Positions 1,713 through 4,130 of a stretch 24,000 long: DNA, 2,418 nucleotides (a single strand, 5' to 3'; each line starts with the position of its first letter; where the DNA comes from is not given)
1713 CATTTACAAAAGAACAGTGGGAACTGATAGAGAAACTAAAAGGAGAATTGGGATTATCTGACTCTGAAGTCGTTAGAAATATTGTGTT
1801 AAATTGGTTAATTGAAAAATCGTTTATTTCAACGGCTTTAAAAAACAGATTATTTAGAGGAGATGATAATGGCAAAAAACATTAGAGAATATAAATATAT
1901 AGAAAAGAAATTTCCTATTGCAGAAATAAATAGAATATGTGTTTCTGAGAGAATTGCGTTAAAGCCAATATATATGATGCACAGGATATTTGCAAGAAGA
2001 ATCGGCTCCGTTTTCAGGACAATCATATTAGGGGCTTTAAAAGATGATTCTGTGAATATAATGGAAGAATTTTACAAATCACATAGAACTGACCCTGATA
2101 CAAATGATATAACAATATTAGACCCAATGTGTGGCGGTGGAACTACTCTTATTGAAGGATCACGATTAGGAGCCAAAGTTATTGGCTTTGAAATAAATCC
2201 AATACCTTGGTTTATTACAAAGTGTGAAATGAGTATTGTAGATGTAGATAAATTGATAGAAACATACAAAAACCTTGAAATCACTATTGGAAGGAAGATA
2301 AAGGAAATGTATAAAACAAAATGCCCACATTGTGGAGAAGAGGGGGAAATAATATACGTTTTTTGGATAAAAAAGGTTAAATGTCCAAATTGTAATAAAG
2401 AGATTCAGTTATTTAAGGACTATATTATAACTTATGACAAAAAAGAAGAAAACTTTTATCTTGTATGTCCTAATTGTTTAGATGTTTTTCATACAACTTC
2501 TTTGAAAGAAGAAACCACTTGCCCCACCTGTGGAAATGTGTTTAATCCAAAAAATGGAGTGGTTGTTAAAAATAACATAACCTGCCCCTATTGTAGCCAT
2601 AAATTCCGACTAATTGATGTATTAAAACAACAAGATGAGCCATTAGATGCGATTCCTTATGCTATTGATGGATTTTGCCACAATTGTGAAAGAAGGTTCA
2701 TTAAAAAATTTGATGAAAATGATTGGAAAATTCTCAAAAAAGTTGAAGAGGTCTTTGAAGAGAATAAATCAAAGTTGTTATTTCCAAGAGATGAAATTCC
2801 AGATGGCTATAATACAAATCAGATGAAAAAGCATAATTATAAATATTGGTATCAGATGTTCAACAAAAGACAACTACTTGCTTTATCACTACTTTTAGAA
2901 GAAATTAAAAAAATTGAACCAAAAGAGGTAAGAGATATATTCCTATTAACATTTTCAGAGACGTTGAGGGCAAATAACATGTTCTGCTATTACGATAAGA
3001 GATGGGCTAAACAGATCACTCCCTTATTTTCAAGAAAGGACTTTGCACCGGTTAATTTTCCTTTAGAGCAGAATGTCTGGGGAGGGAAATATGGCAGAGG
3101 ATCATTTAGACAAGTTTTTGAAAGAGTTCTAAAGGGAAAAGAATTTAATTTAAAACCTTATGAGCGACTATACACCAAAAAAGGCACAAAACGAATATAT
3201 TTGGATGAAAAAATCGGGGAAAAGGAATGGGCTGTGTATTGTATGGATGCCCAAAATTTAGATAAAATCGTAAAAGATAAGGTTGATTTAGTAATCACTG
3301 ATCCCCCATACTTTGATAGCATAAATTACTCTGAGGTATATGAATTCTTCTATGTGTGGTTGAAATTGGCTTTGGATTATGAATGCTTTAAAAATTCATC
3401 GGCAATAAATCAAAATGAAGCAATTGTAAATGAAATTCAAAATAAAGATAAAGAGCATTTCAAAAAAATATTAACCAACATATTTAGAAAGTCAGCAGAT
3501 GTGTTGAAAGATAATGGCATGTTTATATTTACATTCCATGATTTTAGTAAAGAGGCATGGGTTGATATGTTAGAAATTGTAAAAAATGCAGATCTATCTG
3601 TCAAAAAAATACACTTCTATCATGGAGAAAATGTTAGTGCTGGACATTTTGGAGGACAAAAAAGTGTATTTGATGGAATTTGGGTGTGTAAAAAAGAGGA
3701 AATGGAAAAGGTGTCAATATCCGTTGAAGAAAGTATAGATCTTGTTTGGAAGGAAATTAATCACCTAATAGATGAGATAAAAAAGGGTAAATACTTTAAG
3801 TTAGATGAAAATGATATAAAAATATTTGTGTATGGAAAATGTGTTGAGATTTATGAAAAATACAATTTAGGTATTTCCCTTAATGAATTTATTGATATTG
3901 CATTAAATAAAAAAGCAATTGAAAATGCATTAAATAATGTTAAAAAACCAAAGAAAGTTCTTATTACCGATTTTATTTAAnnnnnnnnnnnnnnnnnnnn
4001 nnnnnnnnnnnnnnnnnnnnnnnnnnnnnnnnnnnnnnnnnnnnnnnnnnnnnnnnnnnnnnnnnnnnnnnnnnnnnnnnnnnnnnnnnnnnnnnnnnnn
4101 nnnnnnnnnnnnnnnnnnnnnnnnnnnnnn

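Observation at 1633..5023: Compact RHH / Zn-ribbon methyltransferase / orphan-protein module: candidate atypical restriction-modification or defence-addiction system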

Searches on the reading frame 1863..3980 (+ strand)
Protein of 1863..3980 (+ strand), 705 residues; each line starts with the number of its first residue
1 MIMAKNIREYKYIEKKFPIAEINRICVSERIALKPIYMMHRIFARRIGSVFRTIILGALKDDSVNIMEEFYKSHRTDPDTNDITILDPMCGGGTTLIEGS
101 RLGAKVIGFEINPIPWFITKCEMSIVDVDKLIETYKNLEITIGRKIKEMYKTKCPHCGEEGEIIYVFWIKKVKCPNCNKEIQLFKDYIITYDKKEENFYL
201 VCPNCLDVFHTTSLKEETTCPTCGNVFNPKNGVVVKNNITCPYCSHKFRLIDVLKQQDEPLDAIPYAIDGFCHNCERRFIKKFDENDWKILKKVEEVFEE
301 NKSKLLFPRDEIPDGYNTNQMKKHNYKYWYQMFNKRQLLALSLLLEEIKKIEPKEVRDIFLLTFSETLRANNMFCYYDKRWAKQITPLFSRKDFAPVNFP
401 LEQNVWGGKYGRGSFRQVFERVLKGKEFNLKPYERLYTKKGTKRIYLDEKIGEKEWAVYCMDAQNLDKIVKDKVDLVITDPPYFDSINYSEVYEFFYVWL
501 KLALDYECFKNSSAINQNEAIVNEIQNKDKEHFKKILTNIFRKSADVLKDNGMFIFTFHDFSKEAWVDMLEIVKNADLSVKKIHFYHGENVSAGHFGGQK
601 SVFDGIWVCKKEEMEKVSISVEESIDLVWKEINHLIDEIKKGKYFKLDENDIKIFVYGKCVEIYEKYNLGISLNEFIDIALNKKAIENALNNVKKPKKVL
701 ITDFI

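Call 4: search_protein_families(library=pfam, proteins=[window:1863-3980:+], max_evalue=1)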
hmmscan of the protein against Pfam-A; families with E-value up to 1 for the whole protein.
window:1863-3980:+ (705 aa): 20 families
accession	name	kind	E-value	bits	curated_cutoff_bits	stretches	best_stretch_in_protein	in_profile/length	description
PF01170.24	UPF0020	-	5e-12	46.4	22.3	2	81-107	28-54/197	RMKL-like, methyltransferase domain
PF01555.25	N6_N4_Mtase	-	3.4e-07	30.9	26.7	2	474-625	1-111/221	DNA methylase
PF25207.1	DUF7837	-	0.00013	22.3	27.8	1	173-210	7-45/47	Domain of unknown function (DUF7837)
PF06634.17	DUF1156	-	0.00087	19.8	24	1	17-78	2-65/73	Protein of unknown function (DUF1156)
PF18551.6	TackOD1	-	0.00092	19.2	32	1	197-262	86-146/188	Thaumarchaeal output domain 1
PF07191.17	Zn_ribbon_6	-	0.0011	19.3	25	1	219-276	2-56/67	Double zinc ribbon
PF11599.14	AviRa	-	0.013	15.5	25.7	1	446-490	137-181/232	RRNA methyltransferase AviRa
PF09445.16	Methyltransf_15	-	0.017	15.2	22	1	84-134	3-53/165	RNA cap guanine-N2 methyltransferase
PF03884.20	YacG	-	0.034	14.3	25.5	1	219-253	2-31/52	DNA gyrase inhibitor YacG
PF12773.13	DZR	-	0.038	14.6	27.3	0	154-224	1-45/45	Double zinc ribbon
PF10609.15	ParA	-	0.039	13.8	27.1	1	121-163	146-188/246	NUBPL iron-transfer P-loop NTPase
PF00684.25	DnaJ_CXXCXGXG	-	0.042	14.6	32.7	1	149-179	39-63/65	DnaJ central domain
PF06279.16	DUF1033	-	0.05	14.3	25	1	116-195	15-94/118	Protein of unknown function (DUF1033)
PF07282.18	Cas12f1-like_TNB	-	0.052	14.2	26.3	1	152-181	29-50/60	Cas12f1-like, TNB domain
PF01155.25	HypA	-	0.061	13.8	28.9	0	149-180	68-95/112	Hydrogenase/urease nickel incorporation, metallochaperone, hypA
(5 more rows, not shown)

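Call 5: search_protein_families(library=ncbifam, proteins=[window:1863-3980:+], max_evalue=1)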
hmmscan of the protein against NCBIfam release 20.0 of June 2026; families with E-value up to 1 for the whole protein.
window:1863-3980:+ (705 aa): 16 families
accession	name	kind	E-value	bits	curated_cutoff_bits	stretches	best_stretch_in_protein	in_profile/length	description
NF042963.1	DUF1156_antiphage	equivalog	5.5e-37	127.4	1000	2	285-640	414-733/960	anti-phage-associated DUF1156 domain-containing protein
TIGR01177.1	TIGR01177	hypoth_equivalog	3.5e-10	39.7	316.55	2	84-111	185-212/330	TIGR01177 family methyltransferase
NF008572.0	PRK11524.1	equivalog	0.00023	20.4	292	1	451-497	10-57/294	adenine-specific DNA-methyltransferase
NF040721.1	Trm14_Arch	equivalog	0.00029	20.1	280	2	82-102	192-212/370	tRNA (guanine(6)-N2)-methyltransferase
NF008748.0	PRK11783.1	equivalog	0.00078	17.8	466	1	81-103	192-214/704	bifunctional 23S rRNA (guanine(2069)-N(7))-methyltransferase RlmK/23S rRNA (guanine(2445)-N(2))-methyltransferase RlmL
NF041136.1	MrpORP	equivalog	0.0029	16.9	450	1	122-163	150-191/365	iron-sulfur cluster carrier protein MrpORP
NF050803.1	DnaMtaseCcrMCaul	equivalog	0.01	14.8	830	1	82-129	206-251/350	adenine-specific DNA-methyltransferase CcrM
NF004633.0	PRK05978.1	subfamily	0.015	14.6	187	1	137-182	20-64/149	hypothetical protein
TIGR01595.1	cas_CT1132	subfamily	0.017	14.7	125.8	1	499-625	164-265/268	CRISPR-associated protein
NF038384.1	zinc_YnfU_fam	subfamily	0.024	14.2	36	2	217-249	16-49/52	YnfU family zinc-binding protein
NF047912.1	ECs_2282_CxxC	subfamily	0.029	14.3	37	2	219-260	4-49/60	ECs_2282 family putative zinc-binding protein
NF001638.0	PRK00418.1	equivalog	0.086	12.7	83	1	218-253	8-38/65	DNA gyrase inhibitor YacG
NF001629.0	PRK00415.1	equivalog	0.13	11.9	70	1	148-180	11-42/62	30S ribosomal protein S27e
TIGR03534.1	RF_mod_PrmC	equivalog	0.15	11.5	199.1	0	458-489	140-172/253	peptide chain release factor N(5)-glutamine methyltransferase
TIGR04272.1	cxxc_cxxc_Mbark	domain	0.22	11.3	36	1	147-162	1-16/37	CxxC-x17-CxxC domain-containing protein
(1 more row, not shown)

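Call 6: search_protein_families(library=padloc, proteins=[window:1863-3980:+], max_evalue=1)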
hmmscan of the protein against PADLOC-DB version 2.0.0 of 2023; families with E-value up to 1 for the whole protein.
window:1863-3980:+ (705 aa): 41 families (the best 25 are shown)
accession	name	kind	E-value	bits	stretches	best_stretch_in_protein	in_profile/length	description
PDLC02541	PglX|PglXI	-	7.1e-30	101.8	2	101-380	185-429/919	PglXI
PDLC02189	DUF1156_MTase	-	5.1e-29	99.1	2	286-594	398-662/944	-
PDLC03314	MTase_II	-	1.6e-21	74.2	3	473-599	546-667/944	Type II methyltransferase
PDLC03367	MTase_II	-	5.3e-21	72.6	2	65-205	29-152/633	Type II methyltransferase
PDLC00661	HmaB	-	8.9e-19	64.8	2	133-667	240-781/973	DNA-adenine methylase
PDLC03312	MTase_II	-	2.8e-18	63.1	3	84-205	817-935/1344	Type II methyltransferase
PDLC03322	MTase_II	-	4.2e-17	60.1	3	79-190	62-169/446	Type II methyltransferase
PDLC03346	MTase_II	-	3.2e-16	56.3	2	471-584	605-708/1068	Type II methyltransferase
PDLC00660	HmaB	-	4.3e-15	52.7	2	307-506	399-600/967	DNA-adenine methylase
PDLC03352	MTase_II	-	1.1e-14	51.3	2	284-542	369-634/1023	Type II methyltransferase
PDLC03353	MTase_II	-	1.4e-12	45.7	2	457-590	11-119/260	Type II methyltransferase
PDLC03224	MTase_II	-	8.8e-12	42.7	2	84-155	96-159/481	Type II methyltransferase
PDLC03380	MTase_II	-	6.1e-11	40.1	2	457-577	247-359/393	Type II methyltransferase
PDLC03239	MTase_II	-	1.1e-10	38.8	2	465-584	275-393/442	Type II methyltransferase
PDLC03319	MTase_II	-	1.4e-09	35.4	2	245-684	95-487/503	Type II methyltransferase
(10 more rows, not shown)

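Call 7: search_protein_families(library=phrogs, proteins=[window:1863-3980:+], max_evalue=1)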
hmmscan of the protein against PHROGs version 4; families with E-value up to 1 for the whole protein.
window:1863-3980:+ (705 aa): 26 families (the best 25 are shown)
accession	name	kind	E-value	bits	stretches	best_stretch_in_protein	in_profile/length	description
phrog_10183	-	other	2e-117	394.6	1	12-670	14-730/889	DNA methyltransferase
phrog_18146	-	other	5.7e-12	46.3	2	80-128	68-116/452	DNA methyltransferase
phrog_67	-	other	9.9e-10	39.1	2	455-563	123-202/743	DNA methyltransferase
phrog_498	-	other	2.8e-09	37.1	3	444-491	448-491/633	DNA methyltransferase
phrog_6504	-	unknown function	0.0026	18.9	1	236-280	5-45/61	-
phrog_10675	-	unknown function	0.0026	18.9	1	216-263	4-56/98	-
phrog_8736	-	unknown function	0.0031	19.1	1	152-199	9-56/93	-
phrog_4875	-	unknown function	0.0039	18.3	1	195-231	8-44/77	-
phrog_11619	-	other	0.0045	17.5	1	451-498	63-110/186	DNA methyltransferase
phrog_5602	-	unknown function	0.0068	17.1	1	170-207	17-50/60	-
phrog_6025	-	other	0.0076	16.9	1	453-486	9-43/192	DNA methyltransferase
phrog_25323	-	unknown function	0.013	16.4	1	130-199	59-130/159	-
phrog_12517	-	unknown function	0.021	15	1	452-491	156-196/316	-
phrog_16376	-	unknown function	0.026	15.6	1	142-186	6-50/56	-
phrog_20372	-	unknown function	0.034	15.5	1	522-591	24-93/106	-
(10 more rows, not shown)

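Call 9: search_solved_structures(query=window:1863-3980:+, max_evalue=0.1)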
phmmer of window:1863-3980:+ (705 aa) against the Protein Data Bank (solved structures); distinct sequences matched with E-value up to 0.1: 0.

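Call 28: search_protein_families(library=pfam, alignment_id=A2, max_evalue=0.001)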
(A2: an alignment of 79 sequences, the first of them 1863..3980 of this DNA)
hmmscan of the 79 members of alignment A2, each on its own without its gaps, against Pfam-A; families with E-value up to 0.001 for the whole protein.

A. member 1, window:1863-3980:+ (705 aa): 5 families
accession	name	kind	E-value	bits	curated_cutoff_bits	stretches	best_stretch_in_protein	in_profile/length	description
PF01170.24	UPF0020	-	5e-12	46.4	22.3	2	81-107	28-54/197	RMKL-like, methyltransferase domain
PF01555.25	N6_N4_Mtase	-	3.4e-07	30.9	26.7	1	474-625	1-111/221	DNA methylase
PF25207.1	DUF7837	-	0.00013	22.3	27.8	1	173-210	7-45/47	Domain of unknown function (DUF7837)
PF06634.17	DUF1156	-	0.00087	19.8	24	0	17-78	2-65/73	Protein of unknown function (DUF1156)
PF18551.6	TackOD1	-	0.00092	19.2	32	0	197-262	86-146/188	Thaumarchaeal output domain 1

B. families by the number of members that match (of 79 scanned): 31 families (the first 25 are shown)
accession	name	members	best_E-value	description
PF01555.25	N6_N4_Mtase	76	6.1e-43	DNA methylase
PF01170.24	UPF0020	63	5e-12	RMKL-like, methyltransferase domain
PF08241.18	Methyltransf_11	51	6.8e-10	Methyltransferase domain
PF13649.12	Methyltransf_25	46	1.9e-07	Methyltransferase domain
PF02086.21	MethyltransfD12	44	2.4e-08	D12 class N6 adenine-specific DNA methyltransferase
PF09445.16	Methyltransf_15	34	3.4e-06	RNA cap guanine-N2 methyltransferase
PF13847.12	Methyltransf_31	32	4.7e-06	Methyltransferase domain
PF01726.22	LexA_DNA_bind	27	2.7e-19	LexA DNA binding domain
PF00717.28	Peptidase_S24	25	1.3e-31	Peptidase S24-like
PF01155.25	HypA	4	8.4e-06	Hydrogenase/urease nickel incorporation, metallochaperone, hypA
PF12773.13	DZR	4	3e-05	Double zinc ribbon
PF24460.1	DUF7575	4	5.2e-05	Domain of unknown function (DUF7575)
PF09723.15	Zn_ribbon_8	3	0.0001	Zinc ribbon domain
PF13412.12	HTH_24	2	0.00012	Winged helix-turn-helix DNA-binding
PF08279.18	HTH_11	2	0.00026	HTH domain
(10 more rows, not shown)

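Call 69: find_related_loci(query=window:1863-3980:+, collection=metagenome_contigs, flank=5000)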
Query window:1863-3980:+ (705 aa) in metagenome_contigs; peptide patterns used: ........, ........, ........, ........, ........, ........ (x = any residue, [..] = any of these).
82 stretches matched a pattern; 53 encode a relative of the query (tblastn E <= 1e-3); 53 distinct loci.
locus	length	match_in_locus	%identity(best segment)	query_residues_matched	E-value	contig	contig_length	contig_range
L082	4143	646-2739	67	7-705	0e+0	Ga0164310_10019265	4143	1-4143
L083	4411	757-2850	67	7-705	0e+0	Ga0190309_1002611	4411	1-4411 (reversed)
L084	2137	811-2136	88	11-452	0e+0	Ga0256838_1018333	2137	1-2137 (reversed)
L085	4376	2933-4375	73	8-488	0e+0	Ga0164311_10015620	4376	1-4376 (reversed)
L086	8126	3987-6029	38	12-671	4e-142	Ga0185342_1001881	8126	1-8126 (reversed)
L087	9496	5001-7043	38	12-671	5e-142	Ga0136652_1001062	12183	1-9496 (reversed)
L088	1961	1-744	84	458-705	1e-142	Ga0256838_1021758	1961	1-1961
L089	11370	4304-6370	36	12-680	1e-131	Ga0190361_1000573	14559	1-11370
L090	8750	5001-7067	36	12-680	1e-131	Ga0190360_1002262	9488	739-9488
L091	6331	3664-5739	37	11-668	3e-121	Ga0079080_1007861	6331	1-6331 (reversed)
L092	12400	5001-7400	32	11-667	8e-119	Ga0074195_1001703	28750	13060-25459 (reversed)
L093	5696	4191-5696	41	12-495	9e-116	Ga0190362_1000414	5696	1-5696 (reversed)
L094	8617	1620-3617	32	11-662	1e-102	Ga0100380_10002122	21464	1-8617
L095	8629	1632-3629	32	11-662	1e-102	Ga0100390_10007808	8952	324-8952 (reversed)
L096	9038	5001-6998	32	11-662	2e-102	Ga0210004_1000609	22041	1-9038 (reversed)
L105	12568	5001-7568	34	11-667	5e-62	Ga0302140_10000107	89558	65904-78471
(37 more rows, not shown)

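Call 72: search_protein_families(library=pfam, proteins=[L105:8660-11482:+, L105:8205-8663:+, L105:1092-2078:+, L105:3938-4993:+, L089:387-3386:+, L089:3383-4297:+, L092:1390-4014:+, L086:495-3635:-, L105:4995-8198:+], max_evalue=0.00001)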
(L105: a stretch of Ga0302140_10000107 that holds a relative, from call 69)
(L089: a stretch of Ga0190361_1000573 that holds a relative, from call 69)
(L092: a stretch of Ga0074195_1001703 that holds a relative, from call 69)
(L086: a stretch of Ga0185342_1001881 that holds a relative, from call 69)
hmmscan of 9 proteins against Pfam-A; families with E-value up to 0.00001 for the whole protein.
L105:8660-11482:+ (940 aa): 4 families
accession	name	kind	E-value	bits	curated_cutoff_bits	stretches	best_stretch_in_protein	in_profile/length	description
PF00271.37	Helicase_C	-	1.4e-21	77.3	23.5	1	513-627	2-110/110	Helicase conserved C-terminal domain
PF00176.29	SNF2-rel_dom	-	5.5e-20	72.1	24.9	1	120-292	16-188/290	SNF2-related domain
PF04851.21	ResIII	-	6.4e-12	46.1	22.5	1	105-267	4-162/164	Type III restriction enzyme, res subunit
PF00270.35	DEAD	-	3.5e-08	33.8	26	1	120-268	13-161/167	DEAD/DEAH box helicase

L105:8205-8663:+ (152 aa): 0 families

L105:1092-2078:+ (328 aa): 0 families

L105:3938-4993:+ (351 aa): 1 family
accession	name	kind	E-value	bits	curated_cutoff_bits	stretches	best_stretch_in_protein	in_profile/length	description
PF04326.19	SLFN_AlbA_2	-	4.1e-11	43.9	25.3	1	38-110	1-73/118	Schlafen, AlbA_2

L089:387-3386:+ (999 aa): 1 family
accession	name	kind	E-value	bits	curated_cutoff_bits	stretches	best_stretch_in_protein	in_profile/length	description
PF04465.17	DUF499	-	2.1e-13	49.5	23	1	132-323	43-253/1024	Protein of unknown function (DUF499)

L089:3383-4297:+ (304 aa): 0 families

L092:1390-4014:+ (874 aa): 0 families

L086:495-3635:- (1046 aa): 5 families
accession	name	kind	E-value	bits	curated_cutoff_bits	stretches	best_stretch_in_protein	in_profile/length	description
PF07669.17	Eco57I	-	1.4e-36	126.6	25.3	1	433-719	1-171/171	Eco57I restriction-modification methylase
PF20473.4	MmeI_Mtase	-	4.7e-10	39.5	27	1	372-459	7-89/259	MmeI, DNA-methyltransferase domain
PF02384.22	N6_Mtase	-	6.6e-10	39.2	20.4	0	622-753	122-252/311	N-6 DNA Methylase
PF12950.13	TaqI_C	-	1e-09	39.1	26.5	1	822-916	2-100/118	TaqI-like C-terminal specificity domain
PF25120.1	DUF7814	-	3.3e-07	30.7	27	1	216-265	120-169/228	Domain of unknown function (DUF7814)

L105:4995-8198:+ (1067 aa): 2 families
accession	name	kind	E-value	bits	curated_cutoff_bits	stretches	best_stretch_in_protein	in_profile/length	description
PF01555.25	N6_N4_Mtase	-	2.9e-11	44.2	26.7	1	69-105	177-213/221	DNA methylase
PF06634.17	DUF1156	-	1.3e-06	28.9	24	1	9-65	2-60/73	Protein of unknown function (DUF1156)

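Call 83: search_protein_families(library=pfam, proteins=[L084:591-812:+], max_evalue=0.01)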
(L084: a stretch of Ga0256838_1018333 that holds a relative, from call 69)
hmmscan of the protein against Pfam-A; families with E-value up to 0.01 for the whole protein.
L084:591-812:+ (73 aa): 0 families
